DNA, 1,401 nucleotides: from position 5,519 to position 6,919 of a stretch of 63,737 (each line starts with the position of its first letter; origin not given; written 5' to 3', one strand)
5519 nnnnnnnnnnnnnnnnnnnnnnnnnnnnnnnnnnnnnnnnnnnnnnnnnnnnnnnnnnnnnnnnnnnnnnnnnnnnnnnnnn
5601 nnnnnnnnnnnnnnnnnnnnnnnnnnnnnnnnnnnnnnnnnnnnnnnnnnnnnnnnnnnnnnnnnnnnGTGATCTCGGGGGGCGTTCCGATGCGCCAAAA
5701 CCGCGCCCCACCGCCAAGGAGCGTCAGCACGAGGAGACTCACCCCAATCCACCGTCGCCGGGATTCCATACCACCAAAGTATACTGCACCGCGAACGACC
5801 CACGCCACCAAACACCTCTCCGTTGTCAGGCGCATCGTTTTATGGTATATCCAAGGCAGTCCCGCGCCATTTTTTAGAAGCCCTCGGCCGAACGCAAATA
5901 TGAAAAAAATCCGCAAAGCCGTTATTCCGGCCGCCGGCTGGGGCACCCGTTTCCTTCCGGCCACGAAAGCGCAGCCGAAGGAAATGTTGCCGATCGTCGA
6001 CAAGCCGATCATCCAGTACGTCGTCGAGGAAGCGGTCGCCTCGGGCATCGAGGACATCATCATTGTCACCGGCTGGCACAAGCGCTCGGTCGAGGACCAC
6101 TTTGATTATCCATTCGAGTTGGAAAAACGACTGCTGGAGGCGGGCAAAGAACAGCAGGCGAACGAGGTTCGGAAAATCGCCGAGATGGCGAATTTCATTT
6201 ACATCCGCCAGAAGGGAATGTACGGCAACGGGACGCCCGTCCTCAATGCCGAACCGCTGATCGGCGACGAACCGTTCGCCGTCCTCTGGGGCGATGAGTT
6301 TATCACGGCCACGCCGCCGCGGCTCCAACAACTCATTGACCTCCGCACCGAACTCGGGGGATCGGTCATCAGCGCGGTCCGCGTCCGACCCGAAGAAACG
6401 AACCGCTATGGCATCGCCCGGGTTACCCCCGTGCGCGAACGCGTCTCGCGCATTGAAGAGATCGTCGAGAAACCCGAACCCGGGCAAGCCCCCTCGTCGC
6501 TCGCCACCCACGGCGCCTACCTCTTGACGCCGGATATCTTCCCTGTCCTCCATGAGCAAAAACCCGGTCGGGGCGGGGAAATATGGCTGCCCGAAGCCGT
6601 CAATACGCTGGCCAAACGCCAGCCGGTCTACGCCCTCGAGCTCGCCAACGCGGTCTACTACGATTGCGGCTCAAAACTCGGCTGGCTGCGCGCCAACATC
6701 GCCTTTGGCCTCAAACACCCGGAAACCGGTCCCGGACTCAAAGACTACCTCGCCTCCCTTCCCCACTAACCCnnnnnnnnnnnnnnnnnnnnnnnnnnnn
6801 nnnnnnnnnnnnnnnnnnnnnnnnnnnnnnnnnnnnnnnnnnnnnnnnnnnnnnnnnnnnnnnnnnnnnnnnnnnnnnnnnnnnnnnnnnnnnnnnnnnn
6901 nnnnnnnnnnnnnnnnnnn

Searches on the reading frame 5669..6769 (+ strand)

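Call 87: search_protein_families(library=pfam, proteins=[window:5669-6769:+], max_evalue=0.001)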
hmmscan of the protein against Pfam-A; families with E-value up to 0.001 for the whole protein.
window:5669-6769:+ (366 aa): 2 families
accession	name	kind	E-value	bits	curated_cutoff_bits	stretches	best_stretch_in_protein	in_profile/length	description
PF00483.29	NTP_transferase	-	9.4e-25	88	21.2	1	83-335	1-231/245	Nucleotidyl transferase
PF12804.13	NTP_transf_3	-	6.8e-06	26.8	27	1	84-140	1-52/160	MobA-like NTP transferase domain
